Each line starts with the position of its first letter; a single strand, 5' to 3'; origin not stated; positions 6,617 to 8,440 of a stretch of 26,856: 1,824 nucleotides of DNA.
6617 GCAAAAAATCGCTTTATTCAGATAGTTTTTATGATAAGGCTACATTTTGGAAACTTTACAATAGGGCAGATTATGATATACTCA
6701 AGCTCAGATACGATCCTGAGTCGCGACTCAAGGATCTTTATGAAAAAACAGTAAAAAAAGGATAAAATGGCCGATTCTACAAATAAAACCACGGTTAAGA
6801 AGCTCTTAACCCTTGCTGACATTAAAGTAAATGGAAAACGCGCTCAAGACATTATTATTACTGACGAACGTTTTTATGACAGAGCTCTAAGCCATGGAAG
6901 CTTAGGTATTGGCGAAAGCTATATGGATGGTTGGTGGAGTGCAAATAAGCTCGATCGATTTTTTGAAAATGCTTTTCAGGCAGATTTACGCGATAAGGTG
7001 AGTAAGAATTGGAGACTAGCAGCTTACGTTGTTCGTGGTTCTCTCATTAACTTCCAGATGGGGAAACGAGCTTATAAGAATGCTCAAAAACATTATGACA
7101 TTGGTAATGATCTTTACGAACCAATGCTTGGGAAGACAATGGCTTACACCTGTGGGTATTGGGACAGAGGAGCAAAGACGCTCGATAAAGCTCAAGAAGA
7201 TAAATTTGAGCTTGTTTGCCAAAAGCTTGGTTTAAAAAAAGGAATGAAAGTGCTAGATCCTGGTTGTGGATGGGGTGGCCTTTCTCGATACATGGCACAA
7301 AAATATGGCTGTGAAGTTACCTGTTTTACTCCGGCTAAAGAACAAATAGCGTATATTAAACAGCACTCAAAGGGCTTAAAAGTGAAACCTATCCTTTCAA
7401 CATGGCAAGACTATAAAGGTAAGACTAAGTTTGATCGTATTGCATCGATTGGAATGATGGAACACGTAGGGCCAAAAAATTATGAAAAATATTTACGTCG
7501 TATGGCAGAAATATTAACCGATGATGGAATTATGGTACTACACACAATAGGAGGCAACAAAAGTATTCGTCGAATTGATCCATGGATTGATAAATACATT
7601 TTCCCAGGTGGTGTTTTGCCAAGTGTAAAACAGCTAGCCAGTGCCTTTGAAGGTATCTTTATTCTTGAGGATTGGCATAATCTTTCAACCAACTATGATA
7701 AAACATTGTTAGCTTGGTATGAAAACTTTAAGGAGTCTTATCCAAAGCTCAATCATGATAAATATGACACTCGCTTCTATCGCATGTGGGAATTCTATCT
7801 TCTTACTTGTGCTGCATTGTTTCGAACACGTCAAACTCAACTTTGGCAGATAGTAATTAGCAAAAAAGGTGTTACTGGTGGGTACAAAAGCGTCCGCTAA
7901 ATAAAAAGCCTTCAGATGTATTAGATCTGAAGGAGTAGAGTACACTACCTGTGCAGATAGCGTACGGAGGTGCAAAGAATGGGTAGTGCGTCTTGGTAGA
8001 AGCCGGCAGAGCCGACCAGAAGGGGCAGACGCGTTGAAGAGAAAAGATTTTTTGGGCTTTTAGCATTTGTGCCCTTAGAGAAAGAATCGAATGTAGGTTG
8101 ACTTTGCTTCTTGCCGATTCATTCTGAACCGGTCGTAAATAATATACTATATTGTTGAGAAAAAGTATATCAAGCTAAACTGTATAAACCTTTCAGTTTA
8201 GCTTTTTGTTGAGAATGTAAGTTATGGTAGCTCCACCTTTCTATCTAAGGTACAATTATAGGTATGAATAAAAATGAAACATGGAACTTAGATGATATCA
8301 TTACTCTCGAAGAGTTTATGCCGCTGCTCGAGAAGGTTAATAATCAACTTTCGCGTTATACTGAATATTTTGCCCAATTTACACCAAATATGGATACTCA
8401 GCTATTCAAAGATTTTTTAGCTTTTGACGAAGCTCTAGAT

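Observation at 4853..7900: Start/stop-overlapped lipid-tailoring operon: His-box hydroxylase/desaturase, DHCR24/BfaA-like FAD reductase and Cfa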

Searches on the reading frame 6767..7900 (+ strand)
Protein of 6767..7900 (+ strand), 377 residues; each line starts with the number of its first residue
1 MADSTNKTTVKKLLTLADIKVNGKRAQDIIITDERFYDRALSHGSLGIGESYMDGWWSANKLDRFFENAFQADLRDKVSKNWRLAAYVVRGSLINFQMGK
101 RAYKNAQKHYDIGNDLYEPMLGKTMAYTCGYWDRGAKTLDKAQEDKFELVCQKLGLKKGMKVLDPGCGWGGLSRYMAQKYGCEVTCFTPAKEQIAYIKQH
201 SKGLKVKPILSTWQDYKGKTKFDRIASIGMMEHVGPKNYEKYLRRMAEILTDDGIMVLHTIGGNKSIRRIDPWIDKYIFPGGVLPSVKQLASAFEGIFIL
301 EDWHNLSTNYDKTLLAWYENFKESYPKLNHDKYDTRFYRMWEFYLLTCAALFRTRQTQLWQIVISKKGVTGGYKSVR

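Call 4: search_protein_families(library=pfam, proteins=[window:6767-7900:+], max_evalue=0.01)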
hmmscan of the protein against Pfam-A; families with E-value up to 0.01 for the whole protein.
window:6767-7900:+ (377 aa): 8 families
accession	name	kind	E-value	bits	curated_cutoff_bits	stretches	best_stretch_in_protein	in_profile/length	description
PF02353.26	CMAS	-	4e-80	269.5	27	1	100-362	4-273/273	Mycolic acid cyclopropane synthetase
PF13649.12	Methyltransf_25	-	5.7e-14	53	27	1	162-254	1-97/97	Methyltransferase domain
PF13489.12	Methyltransf_23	-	2.4e-12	47.3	27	1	152-276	14-133/164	Methyltransferase domain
PF08241.18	Methyltransf_11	-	3.8e-10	40.7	21.2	1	163-257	1-94/95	Methyltransferase domain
PF13847.12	Methyltransf_31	-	5.1e-08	33.2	27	1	157-262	2-113/145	Methyltransferase domain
PF08242.18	Methyltransf_12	-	9.5e-08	33.1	30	1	163-255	1-97/98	Methyltransferase domain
PF01728.25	FtsJ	-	0.0017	18.7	24.1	1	151-199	13-62/181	FtsJ-like methyltransferase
PF05175.20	MTS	-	0.0031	17.6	23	1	149-225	22-102/170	Methyltransferase small domain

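Call 5: search_protein_families(library=ncbifam, proteins=[window:6767-7900:+], max_evalue=0.01)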
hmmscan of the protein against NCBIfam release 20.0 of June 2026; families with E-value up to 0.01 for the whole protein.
window:6767-7900:+ (377 aa): 15 families
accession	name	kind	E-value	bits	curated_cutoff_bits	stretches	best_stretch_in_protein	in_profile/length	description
NF008686.0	PRK11705.1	equivalog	3.4e-153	510.3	400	1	3-376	13-382/383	cyclopropane fatty acyl phospholipid synthase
NF053839.1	CPFASynBruc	equivalog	3.6e-74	250.2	600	1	26-367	37-385/410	cyclopropane fatty acid synthase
NF040703.1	cyclopro_CfaB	exception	3.3e-55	187.5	650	1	106-371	107-381/393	C17 cyclopropane fatty acid synthase CfaB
NF040660.1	mycolic_MTase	equivalog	1.1e-43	149.9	390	1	101-366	3-283/283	cyclopropane mycolic acid synthase family methyltransferase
TIGR01983.1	UbiG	equivalog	1.1e-11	44.5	102.95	1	157-262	48-155/228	bifunctional 2-polyprenyl-6-hydroxyphenol methylase/3-demethylubiquinol 3-O-methyltransferase UbiG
NF043040.1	corrin_prot_MT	hypoth_equivalog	1e-05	25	180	1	135-258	18-147/216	corrinoid protein-associated methyltransferase CpaM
NF041675.1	sarc_dimgly_tmase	equivalog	5.3e-05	23.3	550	1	131-190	39-98/278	sarcosine/dimethylglycine N-methyltransferase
NF045667.1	MTase_DVU1556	equivalog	0.00013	21.5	155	1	153-205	17-69/213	DVU_1556 family methyltransferase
NF041943.1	GPPMT_Stmyces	equivalog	0.00022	21.2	400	1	133-207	51-126/272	geranyl diphosphate 2-C-methyltransferase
TIGR02021.1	BchM-ChlM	equivalog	0.00026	20.5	158.9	1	153-249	47-146/218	magnesium protoporphyrin IX methyltransferase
NF011650.0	PRK15068.1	equivalog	0.00049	19.1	209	1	146-261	110-228/324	tRNA 5-methoxyuridine(34)/uridine 5-oxyacetic acid(34) synthase CmoB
TIGR02469.1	CbiT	equivalog_domain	0.003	17.8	78.3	0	150-259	11-121/124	precorrin-6Y C5,15-methyltransferase (decarboxylating) subunit CbiT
NF008992.0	PRK12335.1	equivalog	0.0047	16.1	303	1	152-256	116-221/289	SAM-dependent methyltransferase TehB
TIGR02072.1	BioC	equivalog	0.0058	16.5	184.95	1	158-262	34-136/244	malonyl-ACP O-methyltransferase BioC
NF007610.0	PRK10258.1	equivalog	0.0073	15.7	342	0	140-196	24-79/251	malonyl-ACP O-methyltransferase BioC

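Call 49: search_solved_structures(query=window:6767-7900:+, max_evalue=1e-20)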
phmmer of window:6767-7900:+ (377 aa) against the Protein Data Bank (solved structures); distinct sequences matched with E-value up to 1e-20: 18.
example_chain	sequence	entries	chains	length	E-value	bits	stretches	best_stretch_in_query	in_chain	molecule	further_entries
6bqc_A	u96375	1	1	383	2.4e-109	368.9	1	11-374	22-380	Cyclopropane-fatty-acyl-phospholipid synthase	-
7qos_A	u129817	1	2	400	1.5e-52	182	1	38-374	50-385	Cyclopropane-fatty-acyl-phospholipid synthase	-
5z9o_A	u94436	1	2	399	1.4e-51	178.7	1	40-368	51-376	Cyclopropane-fatty-acyl-phospholipid synthase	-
1kp9_A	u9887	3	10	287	1e-35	126.5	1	102-358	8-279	CYCLOPROPANE-FATTY-ACYL-PHOSPHOLIPID SYNTHASE 1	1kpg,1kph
1tpy_A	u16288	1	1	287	2.1e-34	122.2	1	103-364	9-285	methoxy mycolic acid synthase 2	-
7l9u_A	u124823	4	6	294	8.8e-34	120.2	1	102-365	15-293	S-adenosylmethionine-dependent methyltransferase UmaA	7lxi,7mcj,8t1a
1l1e_A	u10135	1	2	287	7e-31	110.6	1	103-365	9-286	mycolic acid synthase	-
1kpi_A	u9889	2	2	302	6.8e-29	104.1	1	104-364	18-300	CYCLOPROPANE-FATTY-ACYL-PHOSPHOLIPID SYNTHASE 2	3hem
8raq_A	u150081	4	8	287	1.3e-28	103.1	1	102-362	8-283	Mycolic acid methyltransferase MmaA1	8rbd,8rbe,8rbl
2fk7_A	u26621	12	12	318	9.2e-28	100.4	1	101-355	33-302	methoxy mycolic acid synthase 4 | Hydroxymycolate synthase MmaA4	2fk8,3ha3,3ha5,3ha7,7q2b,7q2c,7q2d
5kn4_A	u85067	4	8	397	1.1e-24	90.3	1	93-362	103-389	Pavine N-methyltransferase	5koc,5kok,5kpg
6gkv_A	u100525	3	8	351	9e-24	87.2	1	109-321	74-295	Coclaurine N-methyltransferase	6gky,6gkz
5kpc_A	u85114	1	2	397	1.5e-23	86.5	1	93-362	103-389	Pavine N-methyltransferase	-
9dg8_A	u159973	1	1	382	1.5e-22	83.2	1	107-320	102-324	Tetrahydroprotoberberine N-methyltransferase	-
9dg7_A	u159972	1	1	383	1.5e-22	83.2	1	107-320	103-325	Tetrahydroprotoberberine N-methyltransferase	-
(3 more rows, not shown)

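Call 72: search_solved_structures(query=window:6767-7900:+, max_evalue=1e-25, show_alignments=5)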
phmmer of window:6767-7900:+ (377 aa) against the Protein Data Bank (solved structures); distinct sequences matched with E-value up to 1e-25: 10.
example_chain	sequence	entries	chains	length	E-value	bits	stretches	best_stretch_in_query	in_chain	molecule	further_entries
6bqc_A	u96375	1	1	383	2.4e-109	368.9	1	11-374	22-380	Cyclopropane-fatty-acyl-phospholipid synthase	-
7qos_A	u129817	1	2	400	1.5e-52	182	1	38-374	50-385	Cyclopropane-fatty-acyl-phospholipid synthase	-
5z9o_A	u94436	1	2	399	1.4e-51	178.7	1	40-368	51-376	Cyclopropane-fatty-acyl-phospholipid synthase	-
1kp9_A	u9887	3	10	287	1e-35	126.5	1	102-358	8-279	CYCLOPROPANE-FATTY-ACYL-PHOSPHOLIPID SYNTHASE 1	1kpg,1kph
1tpy_A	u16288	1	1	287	2.1e-34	122.2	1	103-364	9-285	methoxy mycolic acid synthase 2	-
7l9u_A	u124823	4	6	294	8.8e-34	120.2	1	102-365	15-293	S-adenosylmethionine-dependent methyltransferase UmaA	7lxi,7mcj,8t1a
1l1e_A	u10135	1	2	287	7e-31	110.6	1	103-365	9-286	mycolic acid synthase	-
1kpi_A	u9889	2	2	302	6.8e-29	104.1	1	104-364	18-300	CYCLOPROPANE-FATTY-ACYL-PHOSPHOLIPID SYNTHASE 2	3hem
8raq_A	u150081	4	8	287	1.3e-28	103.1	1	102-362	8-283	Mycolic acid methyltransferase MmaA1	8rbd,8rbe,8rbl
2fk7_A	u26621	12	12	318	9.2e-28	100.4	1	101-355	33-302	methoxy mycolic acid synthase 4 | Hydroxymycolate synthase MmaA4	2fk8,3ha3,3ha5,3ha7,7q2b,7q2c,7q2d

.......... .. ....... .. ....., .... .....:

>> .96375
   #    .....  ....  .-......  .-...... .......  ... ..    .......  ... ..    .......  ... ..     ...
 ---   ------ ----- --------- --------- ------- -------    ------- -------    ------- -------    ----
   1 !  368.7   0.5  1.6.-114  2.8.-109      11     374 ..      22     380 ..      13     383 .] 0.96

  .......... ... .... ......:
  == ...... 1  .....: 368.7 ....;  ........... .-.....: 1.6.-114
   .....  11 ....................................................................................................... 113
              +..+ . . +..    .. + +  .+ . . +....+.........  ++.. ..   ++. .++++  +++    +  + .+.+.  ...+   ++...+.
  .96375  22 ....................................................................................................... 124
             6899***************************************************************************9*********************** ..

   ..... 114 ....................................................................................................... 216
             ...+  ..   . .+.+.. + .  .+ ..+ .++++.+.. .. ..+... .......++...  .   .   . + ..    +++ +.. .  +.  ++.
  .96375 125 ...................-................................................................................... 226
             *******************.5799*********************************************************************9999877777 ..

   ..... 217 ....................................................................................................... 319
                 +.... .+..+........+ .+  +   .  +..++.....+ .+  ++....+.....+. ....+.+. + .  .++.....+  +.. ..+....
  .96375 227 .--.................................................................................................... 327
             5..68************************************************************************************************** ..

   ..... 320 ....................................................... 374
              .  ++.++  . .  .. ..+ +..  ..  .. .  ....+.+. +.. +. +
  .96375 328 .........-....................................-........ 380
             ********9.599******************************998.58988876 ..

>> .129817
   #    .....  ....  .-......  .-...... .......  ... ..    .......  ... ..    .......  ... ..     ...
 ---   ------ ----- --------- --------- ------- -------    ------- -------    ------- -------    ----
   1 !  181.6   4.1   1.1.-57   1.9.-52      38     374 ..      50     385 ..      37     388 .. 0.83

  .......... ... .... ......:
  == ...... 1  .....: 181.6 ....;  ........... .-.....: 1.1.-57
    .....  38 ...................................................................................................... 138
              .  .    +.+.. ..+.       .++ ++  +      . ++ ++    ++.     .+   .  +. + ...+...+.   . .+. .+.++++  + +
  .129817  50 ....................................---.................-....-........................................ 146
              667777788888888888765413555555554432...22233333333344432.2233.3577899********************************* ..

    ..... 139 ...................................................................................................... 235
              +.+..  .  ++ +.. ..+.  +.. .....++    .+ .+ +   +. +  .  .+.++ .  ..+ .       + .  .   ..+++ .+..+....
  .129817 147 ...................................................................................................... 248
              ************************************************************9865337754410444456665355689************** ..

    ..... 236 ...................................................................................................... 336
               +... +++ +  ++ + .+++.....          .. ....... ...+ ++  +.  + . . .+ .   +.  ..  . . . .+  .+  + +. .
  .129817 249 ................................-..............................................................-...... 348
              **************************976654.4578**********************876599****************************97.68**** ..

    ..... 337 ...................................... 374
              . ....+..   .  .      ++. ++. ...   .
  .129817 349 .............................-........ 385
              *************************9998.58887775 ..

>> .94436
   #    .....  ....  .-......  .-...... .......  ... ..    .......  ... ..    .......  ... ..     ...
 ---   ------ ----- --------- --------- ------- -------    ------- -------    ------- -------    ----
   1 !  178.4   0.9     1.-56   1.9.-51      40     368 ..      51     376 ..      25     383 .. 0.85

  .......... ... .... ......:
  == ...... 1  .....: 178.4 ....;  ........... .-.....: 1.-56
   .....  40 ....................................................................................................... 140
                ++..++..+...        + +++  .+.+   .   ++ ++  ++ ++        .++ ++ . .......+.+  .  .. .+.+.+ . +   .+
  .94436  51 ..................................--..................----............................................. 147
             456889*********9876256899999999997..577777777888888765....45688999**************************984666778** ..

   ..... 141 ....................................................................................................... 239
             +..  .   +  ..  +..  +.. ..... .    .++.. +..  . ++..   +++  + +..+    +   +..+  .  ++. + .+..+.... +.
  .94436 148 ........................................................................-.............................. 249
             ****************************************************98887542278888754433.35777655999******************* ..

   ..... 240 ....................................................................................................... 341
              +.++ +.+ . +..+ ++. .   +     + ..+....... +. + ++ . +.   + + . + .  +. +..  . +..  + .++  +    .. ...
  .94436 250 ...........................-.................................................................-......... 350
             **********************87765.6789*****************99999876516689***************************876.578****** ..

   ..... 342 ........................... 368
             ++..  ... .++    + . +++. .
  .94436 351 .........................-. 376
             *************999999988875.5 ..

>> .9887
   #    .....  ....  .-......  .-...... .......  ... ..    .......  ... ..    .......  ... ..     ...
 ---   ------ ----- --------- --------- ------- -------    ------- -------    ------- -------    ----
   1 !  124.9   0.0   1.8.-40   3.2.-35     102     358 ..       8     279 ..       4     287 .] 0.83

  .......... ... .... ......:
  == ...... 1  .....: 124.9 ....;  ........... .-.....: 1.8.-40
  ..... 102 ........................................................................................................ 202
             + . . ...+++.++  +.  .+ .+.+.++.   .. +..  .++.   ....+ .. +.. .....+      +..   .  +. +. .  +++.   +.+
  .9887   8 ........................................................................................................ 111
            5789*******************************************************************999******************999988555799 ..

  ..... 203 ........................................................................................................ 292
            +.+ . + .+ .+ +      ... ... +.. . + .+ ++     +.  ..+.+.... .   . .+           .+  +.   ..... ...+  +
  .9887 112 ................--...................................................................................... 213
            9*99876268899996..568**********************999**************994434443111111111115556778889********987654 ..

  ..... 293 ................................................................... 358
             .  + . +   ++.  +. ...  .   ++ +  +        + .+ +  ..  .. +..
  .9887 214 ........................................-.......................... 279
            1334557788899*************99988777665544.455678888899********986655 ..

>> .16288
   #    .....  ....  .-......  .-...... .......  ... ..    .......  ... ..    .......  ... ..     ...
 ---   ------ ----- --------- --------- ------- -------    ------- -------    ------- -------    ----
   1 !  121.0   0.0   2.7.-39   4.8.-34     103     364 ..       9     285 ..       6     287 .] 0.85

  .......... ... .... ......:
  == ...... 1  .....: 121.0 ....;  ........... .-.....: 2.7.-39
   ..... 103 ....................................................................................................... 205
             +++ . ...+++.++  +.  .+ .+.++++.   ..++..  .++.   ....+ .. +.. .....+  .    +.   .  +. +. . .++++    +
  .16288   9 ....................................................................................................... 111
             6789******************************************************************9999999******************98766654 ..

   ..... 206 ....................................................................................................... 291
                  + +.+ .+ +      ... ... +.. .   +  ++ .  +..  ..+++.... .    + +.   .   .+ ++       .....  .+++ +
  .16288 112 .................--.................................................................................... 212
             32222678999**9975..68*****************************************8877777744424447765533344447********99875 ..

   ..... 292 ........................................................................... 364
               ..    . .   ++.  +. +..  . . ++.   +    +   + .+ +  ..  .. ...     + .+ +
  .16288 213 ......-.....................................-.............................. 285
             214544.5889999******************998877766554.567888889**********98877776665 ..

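Call 78: find_related_loci(query=A3, collection=metagenome_contigs, flank=4000)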
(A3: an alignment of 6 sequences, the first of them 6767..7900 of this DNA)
Query A3 (377 aa) in metagenome_contigs; peptide patterns used: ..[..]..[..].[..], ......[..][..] (x = any residue, [..] = any of these).
600 stretches matched a pattern (row limit reached: there are more); 597 encode a relative of the query (tblastn E <= 1e-3); the best 80 are kept; 80 distinct loci.
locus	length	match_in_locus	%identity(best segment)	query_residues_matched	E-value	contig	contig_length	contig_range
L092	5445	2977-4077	51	7-377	1e-135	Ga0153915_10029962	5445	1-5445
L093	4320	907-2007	51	7-377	6e-133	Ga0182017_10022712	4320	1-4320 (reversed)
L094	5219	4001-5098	51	8-377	3e-130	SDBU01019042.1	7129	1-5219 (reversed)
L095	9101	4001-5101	51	7-377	3e-129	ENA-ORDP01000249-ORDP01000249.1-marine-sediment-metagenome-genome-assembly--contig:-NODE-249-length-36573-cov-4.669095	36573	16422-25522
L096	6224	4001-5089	50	11-377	6e-129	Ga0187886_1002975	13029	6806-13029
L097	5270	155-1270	50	1-377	3e-128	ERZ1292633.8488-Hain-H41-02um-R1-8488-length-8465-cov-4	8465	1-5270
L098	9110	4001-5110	52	8-377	5e-128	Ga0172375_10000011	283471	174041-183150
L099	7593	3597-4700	51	5-377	1e-127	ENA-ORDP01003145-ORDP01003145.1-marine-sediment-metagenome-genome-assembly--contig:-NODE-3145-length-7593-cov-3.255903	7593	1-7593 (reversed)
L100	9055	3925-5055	50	4-377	2e-127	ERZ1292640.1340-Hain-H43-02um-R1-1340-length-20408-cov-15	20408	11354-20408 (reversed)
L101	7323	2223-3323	51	7-377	1e-127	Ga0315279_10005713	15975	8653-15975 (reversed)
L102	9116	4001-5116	52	1-377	2e-126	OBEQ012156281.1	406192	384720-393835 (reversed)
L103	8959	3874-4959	51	7-373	9e-127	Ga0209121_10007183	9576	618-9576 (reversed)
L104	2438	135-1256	50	1-377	5e-133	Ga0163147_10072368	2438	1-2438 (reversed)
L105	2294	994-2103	51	4-377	2e-133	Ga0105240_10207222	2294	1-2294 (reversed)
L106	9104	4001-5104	53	7-377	6e-126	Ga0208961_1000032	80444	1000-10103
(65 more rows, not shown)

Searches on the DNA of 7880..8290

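Call 57: search_rna_families(source=window, start=7880, end=8290, threshold=evalue, max_evalue=1)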
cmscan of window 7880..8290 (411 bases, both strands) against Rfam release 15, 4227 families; matches with E-value up to 1: 0.
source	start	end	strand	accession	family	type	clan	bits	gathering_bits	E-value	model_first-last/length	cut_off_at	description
